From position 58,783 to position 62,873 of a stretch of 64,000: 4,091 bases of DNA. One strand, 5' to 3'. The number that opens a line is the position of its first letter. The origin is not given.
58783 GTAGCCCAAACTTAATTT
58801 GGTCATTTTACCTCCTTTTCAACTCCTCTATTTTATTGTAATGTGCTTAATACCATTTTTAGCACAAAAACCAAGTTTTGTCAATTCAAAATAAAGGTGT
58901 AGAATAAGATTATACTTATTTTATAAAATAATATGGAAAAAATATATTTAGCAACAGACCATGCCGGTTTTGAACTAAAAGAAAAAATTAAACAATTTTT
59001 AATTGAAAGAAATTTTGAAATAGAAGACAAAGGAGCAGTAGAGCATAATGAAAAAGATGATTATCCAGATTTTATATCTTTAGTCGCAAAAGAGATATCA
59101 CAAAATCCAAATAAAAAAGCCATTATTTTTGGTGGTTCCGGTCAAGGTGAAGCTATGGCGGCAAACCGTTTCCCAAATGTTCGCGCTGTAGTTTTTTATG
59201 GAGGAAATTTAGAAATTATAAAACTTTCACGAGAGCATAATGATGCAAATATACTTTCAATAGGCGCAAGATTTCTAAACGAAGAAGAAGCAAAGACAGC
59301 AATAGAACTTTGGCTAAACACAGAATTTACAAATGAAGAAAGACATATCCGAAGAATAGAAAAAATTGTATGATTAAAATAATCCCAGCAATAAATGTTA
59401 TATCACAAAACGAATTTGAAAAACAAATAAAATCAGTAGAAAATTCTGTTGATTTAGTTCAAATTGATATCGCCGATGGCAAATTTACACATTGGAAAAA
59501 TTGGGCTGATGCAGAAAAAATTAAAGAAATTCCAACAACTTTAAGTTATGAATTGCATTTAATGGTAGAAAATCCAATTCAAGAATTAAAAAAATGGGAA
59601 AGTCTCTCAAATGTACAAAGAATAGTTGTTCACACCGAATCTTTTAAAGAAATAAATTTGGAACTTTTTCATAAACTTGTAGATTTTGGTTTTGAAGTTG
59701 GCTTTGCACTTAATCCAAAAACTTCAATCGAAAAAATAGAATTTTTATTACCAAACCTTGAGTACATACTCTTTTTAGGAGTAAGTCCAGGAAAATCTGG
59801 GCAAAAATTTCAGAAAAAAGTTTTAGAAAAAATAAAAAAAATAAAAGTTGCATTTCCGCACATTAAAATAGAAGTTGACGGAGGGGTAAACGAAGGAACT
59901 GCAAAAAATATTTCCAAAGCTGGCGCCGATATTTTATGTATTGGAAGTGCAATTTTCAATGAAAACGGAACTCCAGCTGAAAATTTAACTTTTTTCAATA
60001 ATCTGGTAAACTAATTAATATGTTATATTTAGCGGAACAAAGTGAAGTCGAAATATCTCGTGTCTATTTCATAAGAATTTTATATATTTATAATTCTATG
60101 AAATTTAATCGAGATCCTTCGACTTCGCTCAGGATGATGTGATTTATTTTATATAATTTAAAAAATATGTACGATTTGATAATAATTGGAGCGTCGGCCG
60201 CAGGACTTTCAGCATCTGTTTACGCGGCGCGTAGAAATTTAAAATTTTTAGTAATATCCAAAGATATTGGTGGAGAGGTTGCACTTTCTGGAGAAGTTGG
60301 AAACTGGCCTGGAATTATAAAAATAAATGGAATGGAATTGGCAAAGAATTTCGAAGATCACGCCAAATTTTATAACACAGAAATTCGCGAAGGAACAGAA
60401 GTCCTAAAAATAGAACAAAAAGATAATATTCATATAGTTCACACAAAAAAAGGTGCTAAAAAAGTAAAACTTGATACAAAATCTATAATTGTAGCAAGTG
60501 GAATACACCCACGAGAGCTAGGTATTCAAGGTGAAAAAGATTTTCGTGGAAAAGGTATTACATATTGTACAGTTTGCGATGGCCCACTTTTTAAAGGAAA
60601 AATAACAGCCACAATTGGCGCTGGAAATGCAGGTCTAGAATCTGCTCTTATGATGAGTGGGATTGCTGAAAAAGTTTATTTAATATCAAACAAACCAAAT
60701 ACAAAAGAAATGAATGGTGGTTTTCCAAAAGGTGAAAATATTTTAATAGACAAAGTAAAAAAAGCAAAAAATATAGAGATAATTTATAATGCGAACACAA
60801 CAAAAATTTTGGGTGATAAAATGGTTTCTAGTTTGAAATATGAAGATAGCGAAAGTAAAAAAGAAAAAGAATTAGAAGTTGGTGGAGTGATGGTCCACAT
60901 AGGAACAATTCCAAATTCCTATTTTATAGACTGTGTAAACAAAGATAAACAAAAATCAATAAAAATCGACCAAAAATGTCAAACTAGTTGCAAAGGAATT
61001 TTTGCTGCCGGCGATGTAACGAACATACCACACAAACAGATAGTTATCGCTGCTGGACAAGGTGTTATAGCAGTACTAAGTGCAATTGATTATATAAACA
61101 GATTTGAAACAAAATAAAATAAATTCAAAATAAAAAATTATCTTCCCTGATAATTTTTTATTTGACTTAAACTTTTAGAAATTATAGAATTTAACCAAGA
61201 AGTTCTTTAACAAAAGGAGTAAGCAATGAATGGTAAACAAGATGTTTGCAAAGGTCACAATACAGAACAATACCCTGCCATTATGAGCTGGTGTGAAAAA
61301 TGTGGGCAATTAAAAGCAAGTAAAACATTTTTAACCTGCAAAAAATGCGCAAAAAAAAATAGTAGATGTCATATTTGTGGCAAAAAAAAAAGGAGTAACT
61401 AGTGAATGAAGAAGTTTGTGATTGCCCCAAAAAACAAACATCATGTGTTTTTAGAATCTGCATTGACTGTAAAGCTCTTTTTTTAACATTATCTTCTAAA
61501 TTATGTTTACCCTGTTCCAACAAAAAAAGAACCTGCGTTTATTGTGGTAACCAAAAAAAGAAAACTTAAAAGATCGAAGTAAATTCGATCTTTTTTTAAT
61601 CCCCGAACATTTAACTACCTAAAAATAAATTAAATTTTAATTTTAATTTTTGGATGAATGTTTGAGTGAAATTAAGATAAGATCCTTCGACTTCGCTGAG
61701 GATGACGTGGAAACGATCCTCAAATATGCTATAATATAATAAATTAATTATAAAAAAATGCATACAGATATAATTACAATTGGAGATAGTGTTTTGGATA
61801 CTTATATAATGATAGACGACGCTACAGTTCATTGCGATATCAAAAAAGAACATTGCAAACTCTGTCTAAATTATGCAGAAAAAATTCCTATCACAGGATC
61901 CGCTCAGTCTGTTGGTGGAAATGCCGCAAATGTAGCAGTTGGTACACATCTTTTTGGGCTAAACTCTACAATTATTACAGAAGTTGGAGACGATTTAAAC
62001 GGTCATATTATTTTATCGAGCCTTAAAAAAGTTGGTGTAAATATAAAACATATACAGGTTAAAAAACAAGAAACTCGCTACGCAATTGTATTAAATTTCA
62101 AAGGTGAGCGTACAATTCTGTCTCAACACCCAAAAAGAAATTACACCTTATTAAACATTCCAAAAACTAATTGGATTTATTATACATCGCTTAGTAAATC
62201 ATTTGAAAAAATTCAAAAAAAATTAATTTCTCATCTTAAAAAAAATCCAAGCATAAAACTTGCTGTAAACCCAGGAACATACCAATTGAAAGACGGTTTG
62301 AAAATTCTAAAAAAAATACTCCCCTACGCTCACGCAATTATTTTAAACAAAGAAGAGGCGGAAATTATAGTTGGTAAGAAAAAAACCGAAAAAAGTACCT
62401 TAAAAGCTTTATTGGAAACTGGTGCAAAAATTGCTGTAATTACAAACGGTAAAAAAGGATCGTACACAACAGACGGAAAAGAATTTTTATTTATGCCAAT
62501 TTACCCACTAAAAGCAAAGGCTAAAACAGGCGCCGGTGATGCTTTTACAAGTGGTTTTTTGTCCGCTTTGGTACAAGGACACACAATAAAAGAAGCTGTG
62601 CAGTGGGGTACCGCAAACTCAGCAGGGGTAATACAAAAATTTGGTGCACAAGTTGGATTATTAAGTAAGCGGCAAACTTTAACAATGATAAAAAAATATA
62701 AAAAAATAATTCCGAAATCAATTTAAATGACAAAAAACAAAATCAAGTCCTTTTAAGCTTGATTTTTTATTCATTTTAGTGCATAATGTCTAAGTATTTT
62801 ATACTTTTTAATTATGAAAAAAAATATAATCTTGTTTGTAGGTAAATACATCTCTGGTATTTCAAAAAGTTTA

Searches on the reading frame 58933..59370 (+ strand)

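Call 104: search_protein_families(library=pfam, proteins=[window:58933-59370:+], max_evalue=0.001)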
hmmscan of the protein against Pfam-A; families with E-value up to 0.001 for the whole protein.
window:58933-59370:+ (146 aa): 1 family
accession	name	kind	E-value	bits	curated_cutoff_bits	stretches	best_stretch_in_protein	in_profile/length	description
PF02502.23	LacAB_rpiB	-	1e-41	142.6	24.7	1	4-145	1-138/138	Ribose/Galactose Isomerase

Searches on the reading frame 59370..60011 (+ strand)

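Call 104: search_protein_families(library=pfam, proteins=[window:59370-60011:+], max_evalue=0.001)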
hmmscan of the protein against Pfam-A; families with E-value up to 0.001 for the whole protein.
window:59370-60011:+ (214 aa): 2 families
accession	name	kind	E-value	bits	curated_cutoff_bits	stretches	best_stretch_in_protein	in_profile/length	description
PF00834.25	Ribul_P_3_epim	-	4.2e-38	131.2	21.1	1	4-196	2-198/198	Ribulose-phosphate 3 epimerase family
PF00478.31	IMPDH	-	0.00084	18.9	25.6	0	113-192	98-173/345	IMP dehydrogenase / GMP reductase domain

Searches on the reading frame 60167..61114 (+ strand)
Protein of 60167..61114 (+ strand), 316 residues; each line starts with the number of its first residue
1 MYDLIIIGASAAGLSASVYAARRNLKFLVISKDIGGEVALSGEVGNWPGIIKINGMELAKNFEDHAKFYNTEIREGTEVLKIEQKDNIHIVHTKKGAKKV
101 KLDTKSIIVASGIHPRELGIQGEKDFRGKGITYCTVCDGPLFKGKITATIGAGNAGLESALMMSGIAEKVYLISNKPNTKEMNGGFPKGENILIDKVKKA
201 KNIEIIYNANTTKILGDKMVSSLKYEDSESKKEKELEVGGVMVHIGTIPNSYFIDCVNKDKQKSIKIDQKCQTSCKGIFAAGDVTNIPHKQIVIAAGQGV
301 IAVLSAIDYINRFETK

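Call 104: search_protein_families(library=pfam, proteins=[window:60167-61114:+], max_evalue=0.001)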
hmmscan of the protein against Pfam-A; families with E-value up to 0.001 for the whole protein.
window:60167-61114:+ (316 aa): 8 families
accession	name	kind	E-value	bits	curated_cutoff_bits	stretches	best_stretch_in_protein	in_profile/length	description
PF07992.20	Pyr_redox_2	-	2.9e-39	135.7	26.1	1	2-298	1-290/291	Pyridine nucleotide-disulphide oxidoreductase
PF13738.12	Pyr_redox_3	-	1.1e-19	71.3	30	1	52-282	77-305/305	Pyridine nucleotide-disulphide oxidoreductase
PF00070.33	Pyr_redox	-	2e-10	41.4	22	1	148-226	3-80/82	Pyridine nucleotide-disulphide oxidoreductase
PF01266.30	DAO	-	4.4e-07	30.2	27.9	0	54-118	147-209/353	FAD dependent oxidoreductase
PF00890.30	FAD_binding_2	-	4.5e-06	26.6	20.4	0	3-33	1-31/414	FAD binding domain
PF03486.20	HI0933_like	-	1.1e-05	25.5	50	0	3-42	2-43/244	HI0933-like protein Rossmann domain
PF01134.28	GIDA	-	9.9e-05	22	22.1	0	3-34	1-32/391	Glucose inhibited division protein A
PF01946.23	Thi4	-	0.00022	21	26.2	0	3-42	19-61/235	Thi4 family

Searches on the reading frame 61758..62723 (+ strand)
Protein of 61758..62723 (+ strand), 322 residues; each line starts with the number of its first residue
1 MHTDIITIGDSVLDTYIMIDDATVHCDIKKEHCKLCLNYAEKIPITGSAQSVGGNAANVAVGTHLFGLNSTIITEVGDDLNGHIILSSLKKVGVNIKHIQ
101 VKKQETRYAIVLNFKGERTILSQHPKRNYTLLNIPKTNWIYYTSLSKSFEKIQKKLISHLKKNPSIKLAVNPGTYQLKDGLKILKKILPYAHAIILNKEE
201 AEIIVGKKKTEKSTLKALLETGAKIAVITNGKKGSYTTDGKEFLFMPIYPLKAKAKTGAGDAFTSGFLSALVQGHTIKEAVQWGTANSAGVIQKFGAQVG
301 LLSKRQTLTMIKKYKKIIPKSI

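Call 104: search_protein_families(library=pfam, proteins=[window:61758-62723:+], max_evalue=0.001)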
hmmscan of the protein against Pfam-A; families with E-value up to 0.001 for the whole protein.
window:61758-62723:+ (322 aa): 2 families
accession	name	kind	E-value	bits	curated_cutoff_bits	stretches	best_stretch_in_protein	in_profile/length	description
PF00294.29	PfkB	-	2.7e-44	152.2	25.8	1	19-300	7-298/302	pfkB family carbohydrate kinase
PF08543.17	Phos_pyr_kin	-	2.6e-08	34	27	1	183-287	112-227/246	Phosphomethylpyrimidine kinase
